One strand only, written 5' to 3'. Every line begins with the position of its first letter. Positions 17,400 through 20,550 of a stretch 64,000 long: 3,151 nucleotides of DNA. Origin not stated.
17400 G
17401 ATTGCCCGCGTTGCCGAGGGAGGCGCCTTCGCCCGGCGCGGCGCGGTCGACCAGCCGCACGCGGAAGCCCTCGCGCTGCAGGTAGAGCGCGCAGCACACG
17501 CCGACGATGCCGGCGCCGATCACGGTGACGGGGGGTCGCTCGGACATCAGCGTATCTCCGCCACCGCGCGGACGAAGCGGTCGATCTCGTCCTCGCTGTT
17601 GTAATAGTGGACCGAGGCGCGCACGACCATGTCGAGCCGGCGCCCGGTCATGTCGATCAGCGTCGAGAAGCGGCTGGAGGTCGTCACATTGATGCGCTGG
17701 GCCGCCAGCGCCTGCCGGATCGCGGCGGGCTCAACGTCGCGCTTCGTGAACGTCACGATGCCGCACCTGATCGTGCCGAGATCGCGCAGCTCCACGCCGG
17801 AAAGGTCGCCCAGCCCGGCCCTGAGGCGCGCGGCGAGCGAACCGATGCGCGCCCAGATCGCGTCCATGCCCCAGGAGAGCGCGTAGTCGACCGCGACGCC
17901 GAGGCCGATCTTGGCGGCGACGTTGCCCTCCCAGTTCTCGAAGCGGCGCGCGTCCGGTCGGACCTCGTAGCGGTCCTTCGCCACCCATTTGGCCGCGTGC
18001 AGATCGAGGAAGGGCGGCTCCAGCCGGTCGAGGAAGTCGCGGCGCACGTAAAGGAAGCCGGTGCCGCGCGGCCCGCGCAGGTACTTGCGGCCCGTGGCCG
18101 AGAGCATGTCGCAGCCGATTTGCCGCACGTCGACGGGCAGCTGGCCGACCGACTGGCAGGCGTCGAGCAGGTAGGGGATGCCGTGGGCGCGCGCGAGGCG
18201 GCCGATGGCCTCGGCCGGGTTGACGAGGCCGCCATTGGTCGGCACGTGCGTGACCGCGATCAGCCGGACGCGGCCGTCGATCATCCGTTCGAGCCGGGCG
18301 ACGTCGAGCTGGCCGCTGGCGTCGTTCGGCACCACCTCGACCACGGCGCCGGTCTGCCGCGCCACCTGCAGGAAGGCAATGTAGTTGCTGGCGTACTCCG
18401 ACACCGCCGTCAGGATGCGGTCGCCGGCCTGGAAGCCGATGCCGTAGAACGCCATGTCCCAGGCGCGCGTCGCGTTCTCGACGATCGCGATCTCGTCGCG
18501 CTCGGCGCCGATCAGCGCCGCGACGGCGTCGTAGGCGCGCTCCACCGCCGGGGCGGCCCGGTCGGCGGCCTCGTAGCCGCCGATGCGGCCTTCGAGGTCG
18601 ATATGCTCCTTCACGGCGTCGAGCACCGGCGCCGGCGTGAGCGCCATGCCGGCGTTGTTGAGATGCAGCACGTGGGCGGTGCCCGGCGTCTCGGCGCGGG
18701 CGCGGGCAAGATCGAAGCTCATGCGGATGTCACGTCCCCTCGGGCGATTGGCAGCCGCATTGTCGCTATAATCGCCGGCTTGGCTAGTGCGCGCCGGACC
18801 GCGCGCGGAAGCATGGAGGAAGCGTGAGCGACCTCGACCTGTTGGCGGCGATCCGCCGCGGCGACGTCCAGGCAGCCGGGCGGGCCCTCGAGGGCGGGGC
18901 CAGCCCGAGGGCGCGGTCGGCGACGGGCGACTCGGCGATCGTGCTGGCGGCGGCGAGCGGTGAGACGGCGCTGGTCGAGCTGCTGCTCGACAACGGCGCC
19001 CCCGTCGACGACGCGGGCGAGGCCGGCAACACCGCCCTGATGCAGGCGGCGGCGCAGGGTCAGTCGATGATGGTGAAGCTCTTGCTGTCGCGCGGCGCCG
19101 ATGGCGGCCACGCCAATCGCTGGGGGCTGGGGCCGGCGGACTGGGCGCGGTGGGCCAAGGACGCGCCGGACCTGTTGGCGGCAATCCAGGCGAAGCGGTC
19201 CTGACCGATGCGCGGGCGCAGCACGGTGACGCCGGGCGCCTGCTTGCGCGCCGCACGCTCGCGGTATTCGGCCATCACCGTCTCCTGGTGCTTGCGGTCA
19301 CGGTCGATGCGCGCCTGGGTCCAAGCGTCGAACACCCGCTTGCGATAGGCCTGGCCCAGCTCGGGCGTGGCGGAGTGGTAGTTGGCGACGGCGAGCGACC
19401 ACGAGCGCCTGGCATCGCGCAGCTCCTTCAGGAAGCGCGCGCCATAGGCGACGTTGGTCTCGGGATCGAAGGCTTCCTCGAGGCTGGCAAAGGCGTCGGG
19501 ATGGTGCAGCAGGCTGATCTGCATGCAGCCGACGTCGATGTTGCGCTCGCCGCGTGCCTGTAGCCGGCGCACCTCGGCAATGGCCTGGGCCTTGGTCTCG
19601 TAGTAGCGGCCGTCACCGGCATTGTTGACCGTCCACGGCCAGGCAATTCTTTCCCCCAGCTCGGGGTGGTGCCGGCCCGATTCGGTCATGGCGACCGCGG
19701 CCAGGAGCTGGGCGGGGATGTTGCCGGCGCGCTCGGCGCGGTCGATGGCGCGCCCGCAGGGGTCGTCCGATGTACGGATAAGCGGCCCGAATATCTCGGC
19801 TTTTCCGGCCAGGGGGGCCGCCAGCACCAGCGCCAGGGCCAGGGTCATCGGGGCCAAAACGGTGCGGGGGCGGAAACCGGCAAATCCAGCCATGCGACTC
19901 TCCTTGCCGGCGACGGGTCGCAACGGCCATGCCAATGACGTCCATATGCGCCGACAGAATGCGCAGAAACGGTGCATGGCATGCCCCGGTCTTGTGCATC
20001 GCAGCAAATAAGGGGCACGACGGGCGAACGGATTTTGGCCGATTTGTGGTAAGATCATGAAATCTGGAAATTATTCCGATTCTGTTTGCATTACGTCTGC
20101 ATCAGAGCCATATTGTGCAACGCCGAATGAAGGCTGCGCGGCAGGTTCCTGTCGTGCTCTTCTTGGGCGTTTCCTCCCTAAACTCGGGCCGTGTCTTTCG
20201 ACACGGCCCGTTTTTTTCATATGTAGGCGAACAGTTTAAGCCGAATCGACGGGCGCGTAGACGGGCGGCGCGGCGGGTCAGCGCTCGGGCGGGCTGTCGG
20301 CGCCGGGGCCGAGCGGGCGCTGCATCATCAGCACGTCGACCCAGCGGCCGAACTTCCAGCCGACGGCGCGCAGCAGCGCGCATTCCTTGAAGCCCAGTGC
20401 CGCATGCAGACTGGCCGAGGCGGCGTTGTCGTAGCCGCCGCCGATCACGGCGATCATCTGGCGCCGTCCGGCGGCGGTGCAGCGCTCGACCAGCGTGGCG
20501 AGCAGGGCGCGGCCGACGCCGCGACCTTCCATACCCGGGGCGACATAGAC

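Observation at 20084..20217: Candidate small RNA with its own promoter and a textbook intrinsic terminator in the SLT/GNAT intergenic region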

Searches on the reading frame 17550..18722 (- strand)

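Call 39: search_protein_families(library=pfam, proteins=[window:17550-18722:-])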
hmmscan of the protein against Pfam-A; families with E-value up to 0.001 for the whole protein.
seq(391 aa): 4 families
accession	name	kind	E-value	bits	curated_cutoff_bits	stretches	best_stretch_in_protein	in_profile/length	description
PF00266.25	Aminotran_5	-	1.6e-67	228.6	21.5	1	21-383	3-371/371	Aminotransferase class-V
PF01041.23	DegT_DnrJ_EryC1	-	1.2e-10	41.6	19.8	1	66-194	32-152/360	DegT/DnrJ/EryC1/StrS aminotransferase family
PF01212.27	Beta_elim_lyase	-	7.8e-07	29.1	27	1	59-233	33-218/288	Beta-eliminating lyase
PF01053.26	Cys_Met_Meta_PP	-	0.0004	19.5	27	1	45-217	39-202/381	Cys/Met metabolism PLP-dependent enzyme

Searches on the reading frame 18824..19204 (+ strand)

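Call 9: search_protein_families(library=pfam, proteins=[window:18824-19204:+])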
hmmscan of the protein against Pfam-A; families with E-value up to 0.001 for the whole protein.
window:18824-19204:+ (126 aa): 5 families
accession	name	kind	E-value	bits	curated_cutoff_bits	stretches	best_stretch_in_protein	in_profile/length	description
PF12796.13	Ank_2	-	2.1e-13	51.1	27.3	1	7-93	2-85/90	Ankyrin repeats (3 copies)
PF00023.36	Ank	-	1.2e-11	44.6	21.1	1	68-93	2-27/33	Ankyrin repeat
PF13637.12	Ank_4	-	1.9e-10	41.2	22.7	1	42-88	4-50/50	Ankyrin repeats (many copies)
PF13606.12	Ank_3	-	5.4e-09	35.9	22.3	0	68-93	2-27/30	Ankyrin repeat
PF13857.12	Ank_5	-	1.5e-06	28.9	27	1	54-101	1-49/56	Ankyrin repeats (many copies)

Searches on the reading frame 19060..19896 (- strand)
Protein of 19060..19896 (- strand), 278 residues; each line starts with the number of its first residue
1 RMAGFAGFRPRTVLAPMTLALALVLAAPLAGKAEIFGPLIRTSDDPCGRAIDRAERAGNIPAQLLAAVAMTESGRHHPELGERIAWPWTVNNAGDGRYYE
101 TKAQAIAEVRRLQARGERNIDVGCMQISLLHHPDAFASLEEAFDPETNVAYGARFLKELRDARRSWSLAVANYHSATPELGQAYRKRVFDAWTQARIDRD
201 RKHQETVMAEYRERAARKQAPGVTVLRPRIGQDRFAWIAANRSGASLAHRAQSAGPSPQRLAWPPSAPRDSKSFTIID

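Call 9: search_protein_families(library=pfam, proteins=[window:19060-19896:-])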
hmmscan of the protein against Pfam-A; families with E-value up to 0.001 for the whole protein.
window:19060-19896:- (278 aa): 1 family
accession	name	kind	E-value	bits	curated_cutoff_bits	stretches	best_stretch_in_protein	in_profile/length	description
PF01464.25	SLT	-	1.7e-08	34.5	21.3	1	51-184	3-105/117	Transglycosylase SLT domain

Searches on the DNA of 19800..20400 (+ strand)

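Call 4: search_rna_families(source=window, start=19800, end=20400, threshold=evalue, max_evalue=10, show_alignments=3)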
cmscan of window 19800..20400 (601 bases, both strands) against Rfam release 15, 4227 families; matches with E-value up to 10: 7.
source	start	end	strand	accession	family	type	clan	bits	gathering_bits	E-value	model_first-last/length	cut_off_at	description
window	20149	20224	+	RF00519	suhB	Gene; sRNA;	CL00108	59.7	41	8.6e-12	1-77/77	no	Makes More Granules Regulator RNA (mmgR)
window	20127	20216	+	RF02651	SorY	Gene; sRNA;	-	28.6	111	0.00091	1-83/83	no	Singlet oxygen resistance RNA Y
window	20163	20216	+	RF02868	ncS037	Gene; sRNA;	-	20.8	112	0.38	1-152/152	no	Burkholderia sRNA 37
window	20169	20216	+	RF01489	sbrA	Gene; sRNA;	-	20.6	45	0.11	1-71/71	no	Listeria sRNA sbrA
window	20161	20220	+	RF02837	anti-hemB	Gene; sRNA;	-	18.5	49.5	0.084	1-81/81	no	Burkholderia RNA 7 (anti-hemB)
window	20063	20216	+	RF02356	BjrC1505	Gene; sRNA;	-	17.9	50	0.62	1-140/140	no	Alphaproteobacterial sRNA BjrC1505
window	20137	20261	+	RF01773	rpsL_pseudo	Cis-reg; leader;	-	12.5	70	6.3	1-128/128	no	Pseudomonas rpsL leader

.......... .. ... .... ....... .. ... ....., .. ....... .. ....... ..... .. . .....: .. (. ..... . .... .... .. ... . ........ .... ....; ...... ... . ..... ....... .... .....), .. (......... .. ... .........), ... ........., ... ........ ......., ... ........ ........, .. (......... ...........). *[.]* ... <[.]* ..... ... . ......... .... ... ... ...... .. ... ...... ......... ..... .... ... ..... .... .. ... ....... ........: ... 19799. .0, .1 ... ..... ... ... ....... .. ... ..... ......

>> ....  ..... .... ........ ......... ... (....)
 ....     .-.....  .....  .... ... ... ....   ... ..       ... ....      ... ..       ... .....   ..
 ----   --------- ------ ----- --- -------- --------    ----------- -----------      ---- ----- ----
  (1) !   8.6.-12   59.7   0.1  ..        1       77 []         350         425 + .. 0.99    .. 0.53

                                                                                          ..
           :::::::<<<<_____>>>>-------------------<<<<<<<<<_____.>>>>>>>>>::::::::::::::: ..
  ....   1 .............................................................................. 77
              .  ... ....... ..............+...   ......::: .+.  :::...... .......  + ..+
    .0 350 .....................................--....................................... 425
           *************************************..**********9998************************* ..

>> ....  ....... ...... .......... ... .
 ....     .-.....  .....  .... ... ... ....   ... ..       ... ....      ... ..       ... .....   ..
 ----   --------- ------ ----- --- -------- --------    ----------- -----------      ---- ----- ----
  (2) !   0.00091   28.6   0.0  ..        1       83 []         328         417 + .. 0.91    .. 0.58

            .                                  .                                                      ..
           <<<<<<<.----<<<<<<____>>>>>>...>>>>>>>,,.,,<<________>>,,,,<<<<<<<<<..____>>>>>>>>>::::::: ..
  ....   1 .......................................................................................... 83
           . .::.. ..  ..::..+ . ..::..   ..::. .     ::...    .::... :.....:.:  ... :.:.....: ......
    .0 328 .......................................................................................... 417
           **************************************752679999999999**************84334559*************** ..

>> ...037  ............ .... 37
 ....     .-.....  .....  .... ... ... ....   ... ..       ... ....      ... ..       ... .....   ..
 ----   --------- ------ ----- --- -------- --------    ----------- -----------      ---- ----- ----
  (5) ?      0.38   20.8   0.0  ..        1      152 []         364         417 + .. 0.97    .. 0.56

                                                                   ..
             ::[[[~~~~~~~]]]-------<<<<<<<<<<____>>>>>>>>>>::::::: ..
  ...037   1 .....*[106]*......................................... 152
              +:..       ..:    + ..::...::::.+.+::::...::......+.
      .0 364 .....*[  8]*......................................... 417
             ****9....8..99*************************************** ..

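Call 32: build_rna_model(alignment_id=A3, structure=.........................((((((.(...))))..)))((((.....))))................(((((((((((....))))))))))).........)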
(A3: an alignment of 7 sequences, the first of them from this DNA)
Model R1 built from alignment A3 (7 sequences, 109 columns); structure: as given.
model positions 102; base pairs 22; branch points 2; effective number of sequences 1.12; information 0.59 bits per position. Calibrated on 0.2 Mb of random sequence (short: E-values are rough).
structure used (alignment columns):
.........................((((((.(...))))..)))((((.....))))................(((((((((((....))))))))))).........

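Call 33: search_with_rna_model(model_id=R1, sources=[window, L001, L002, L003, L004, L005, L006, L007, L008, L009, L010, L011, L012, L013, L014, L015, L016, L017, L018, L019, L020, L021, L022, L023, L024, L025, L026, L027, L028, L029, L030, L031, L032, L033, L034, L035, L036, L037, L038, L039, L040, L041, L042, L043, L044, L045], max_evalue=1, make_alignment=true)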
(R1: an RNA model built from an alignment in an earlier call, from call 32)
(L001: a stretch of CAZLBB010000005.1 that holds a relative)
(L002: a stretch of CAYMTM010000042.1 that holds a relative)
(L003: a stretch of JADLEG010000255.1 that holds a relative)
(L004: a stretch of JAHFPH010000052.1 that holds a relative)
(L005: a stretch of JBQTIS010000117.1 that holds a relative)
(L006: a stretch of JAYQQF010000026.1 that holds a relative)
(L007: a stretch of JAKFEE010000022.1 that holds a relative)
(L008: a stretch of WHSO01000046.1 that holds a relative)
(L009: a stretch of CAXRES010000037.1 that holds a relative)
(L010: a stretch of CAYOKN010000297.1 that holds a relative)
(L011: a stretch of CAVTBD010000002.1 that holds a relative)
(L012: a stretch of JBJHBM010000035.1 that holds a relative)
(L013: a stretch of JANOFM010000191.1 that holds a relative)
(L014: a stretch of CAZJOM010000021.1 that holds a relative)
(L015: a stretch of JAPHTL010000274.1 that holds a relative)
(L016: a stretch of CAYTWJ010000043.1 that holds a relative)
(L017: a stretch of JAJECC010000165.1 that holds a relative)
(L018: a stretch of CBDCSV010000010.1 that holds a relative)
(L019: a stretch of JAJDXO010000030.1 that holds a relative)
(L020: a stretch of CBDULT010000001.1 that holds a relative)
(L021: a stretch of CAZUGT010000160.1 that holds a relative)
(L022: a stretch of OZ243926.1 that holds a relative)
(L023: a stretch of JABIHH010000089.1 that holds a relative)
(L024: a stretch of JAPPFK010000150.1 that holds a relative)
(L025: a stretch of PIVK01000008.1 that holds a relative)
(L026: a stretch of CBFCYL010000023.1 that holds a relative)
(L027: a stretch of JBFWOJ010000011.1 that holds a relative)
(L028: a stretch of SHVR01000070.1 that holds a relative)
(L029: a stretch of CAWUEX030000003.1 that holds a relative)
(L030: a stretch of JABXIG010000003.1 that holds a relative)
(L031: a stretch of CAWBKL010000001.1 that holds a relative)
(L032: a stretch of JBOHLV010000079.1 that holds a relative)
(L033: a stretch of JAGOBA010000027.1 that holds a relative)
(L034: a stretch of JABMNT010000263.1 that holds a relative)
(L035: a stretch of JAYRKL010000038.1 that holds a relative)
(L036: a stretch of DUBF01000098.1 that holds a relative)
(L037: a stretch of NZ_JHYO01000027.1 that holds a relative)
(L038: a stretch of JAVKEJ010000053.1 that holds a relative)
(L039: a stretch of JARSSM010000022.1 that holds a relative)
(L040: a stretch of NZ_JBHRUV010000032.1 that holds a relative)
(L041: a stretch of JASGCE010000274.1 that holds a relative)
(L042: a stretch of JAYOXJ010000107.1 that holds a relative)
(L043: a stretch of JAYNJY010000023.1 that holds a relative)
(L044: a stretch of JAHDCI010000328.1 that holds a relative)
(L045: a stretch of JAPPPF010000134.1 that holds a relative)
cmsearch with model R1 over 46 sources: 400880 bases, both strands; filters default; matches with E-value up to 1: 31.
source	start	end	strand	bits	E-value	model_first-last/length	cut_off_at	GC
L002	5487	5588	-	121.9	4.1e-27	1-102/102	no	0.58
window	20117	20219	+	121.3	5.7e-27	1-102/102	no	0.58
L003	3810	3911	-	119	2e-26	1-102/102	no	0.57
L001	4654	4756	-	117.8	3.9e-26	1-102/102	no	0.6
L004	5434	5537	-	114.2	3e-25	1-102/102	no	0.62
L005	2432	2532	-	111.6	1.3e-24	1-102/102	no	0.57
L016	5400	5501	-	78.5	1.3e-16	1-102/102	no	0.63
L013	3973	4091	-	56.9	2.3e-11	1-102/102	no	0.57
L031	5407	5509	-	50.7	7.5e-10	1-102/102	no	0.61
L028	1136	1238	-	47.8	3.7e-09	1-102/102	no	0.59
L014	5427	5529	-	47.8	3.8e-09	1-102/102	no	0.59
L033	5427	5529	-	47.8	3.8e-09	1-102/102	no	0.59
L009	2124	2243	-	43.6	3.8e-08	1-102/102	no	0.57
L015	1779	1886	-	42.5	7.5e-08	1-102/102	no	0.55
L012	4873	4990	-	41.1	1.6e-07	1-102/102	no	0.61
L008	4961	5064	-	40.8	1.9e-07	1-102/102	no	0.59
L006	1724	1816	-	40.8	1.9e-07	1-102/102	no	0.62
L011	4954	5045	-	39.2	4.5e-07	1-102/102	no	0.61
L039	5086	5172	-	38.4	7e-07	1-102/102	no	0.6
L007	5481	5580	-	36.1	2.6e-06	1-102/102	no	0.6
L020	5432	5530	-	30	7.8e-05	1-102/102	no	0.58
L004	5443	5468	+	22.6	0.005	68-93/102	no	0.77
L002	5414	5530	+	21.5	0.0089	1-102/102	no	0.69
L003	3805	3844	+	21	0.012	54-93/102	no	0.57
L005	2442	2465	+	20.2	0.018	69-92/102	no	0.83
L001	4658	4688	+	19.7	0.025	63-93/102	no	0.68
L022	1275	1383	-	16.3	0.17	1-102/102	no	0.64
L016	5402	5433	+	14.5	0.45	61-93/102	no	0.66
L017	3433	3526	-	14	0.61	1-102/102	no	0.7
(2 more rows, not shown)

Alignment A4: 31 matches aligned to the model, 206 columns, each read 5' to 3' on its own strand. Consensus structure (alignment columns), stored with it:
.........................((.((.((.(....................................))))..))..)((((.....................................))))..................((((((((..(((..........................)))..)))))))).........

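Call 34: search_with_rna_model(model_id=R1, sources=[window, L001, L002, L003, L004, L005, L006, L007, L008, L009, L011, L012, L013, L014, L015, L016, L020, L028, L031, L033, L039], max_evalue=0.0001, make_alignment=true)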
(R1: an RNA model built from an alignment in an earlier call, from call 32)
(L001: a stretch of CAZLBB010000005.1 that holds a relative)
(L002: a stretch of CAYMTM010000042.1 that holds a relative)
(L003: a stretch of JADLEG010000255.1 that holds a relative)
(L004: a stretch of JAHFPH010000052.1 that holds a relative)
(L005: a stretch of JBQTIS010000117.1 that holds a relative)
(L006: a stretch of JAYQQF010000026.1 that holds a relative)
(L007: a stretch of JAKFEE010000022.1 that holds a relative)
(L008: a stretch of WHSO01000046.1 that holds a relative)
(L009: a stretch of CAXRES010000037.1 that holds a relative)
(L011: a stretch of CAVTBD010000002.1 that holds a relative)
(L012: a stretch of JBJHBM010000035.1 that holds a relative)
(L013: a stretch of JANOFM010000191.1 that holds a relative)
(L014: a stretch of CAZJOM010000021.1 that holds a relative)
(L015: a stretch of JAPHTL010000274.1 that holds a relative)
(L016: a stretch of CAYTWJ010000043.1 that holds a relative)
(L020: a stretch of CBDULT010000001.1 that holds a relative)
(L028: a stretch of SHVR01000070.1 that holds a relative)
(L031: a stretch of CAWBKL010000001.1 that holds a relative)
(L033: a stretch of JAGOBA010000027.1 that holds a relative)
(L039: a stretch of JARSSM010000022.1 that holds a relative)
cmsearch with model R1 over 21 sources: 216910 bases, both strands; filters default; matches with E-value up to 0.0001: 21.
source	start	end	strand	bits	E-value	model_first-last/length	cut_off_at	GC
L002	5487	5588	-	121.9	2.2e-27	1-102/102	no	0.58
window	20117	20219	+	121.3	3.1e-27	1-102/102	no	0.58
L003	3810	3911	-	119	1.1e-26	1-102/102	no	0.57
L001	4654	4756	-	117.8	2.1e-26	1-102/102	no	0.6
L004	5434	5537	-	114.2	1.6e-25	1-102/102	no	0.62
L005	2432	2532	-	111.6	6.9e-25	1-102/102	no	0.57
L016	5400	5501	-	78.5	7.1e-17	1-102/102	no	0.63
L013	3973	4091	-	56.9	1.2e-11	1-102/102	no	0.57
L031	5407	5509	-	50.7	4.1e-10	1-102/102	no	0.61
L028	1136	1238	-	47.8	2e-09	1-102/102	no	0.59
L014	5427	5529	-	47.8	2.1e-09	1-102/102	no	0.59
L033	5427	5529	-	47.8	2.1e-09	1-102/102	no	0.59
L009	2124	2243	-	43.6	2.1e-08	1-102/102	no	0.57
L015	1779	1886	-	42.5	4e-08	1-102/102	no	0.55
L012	4873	4990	-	41.1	8.6e-08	1-102/102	no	0.61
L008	4961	5064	-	40.8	1e-07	1-102/102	no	0.59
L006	1724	1816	-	40.8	1e-07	1-102/102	no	0.62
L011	4954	5045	-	39.2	2.5e-07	1-102/102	no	0.61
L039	5086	5172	-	38.4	3.8e-07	1-102/102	no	0.6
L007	5481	5580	-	36.1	1.4e-06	1-102/102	no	0.6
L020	5432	5530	-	30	4.2e-05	1-102/102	no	0.58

Alignment A5: 21 matches aligned to the model, 180 columns, each read 5' to 3' on its own strand. Consensus structure (alignment columns), stored with it:
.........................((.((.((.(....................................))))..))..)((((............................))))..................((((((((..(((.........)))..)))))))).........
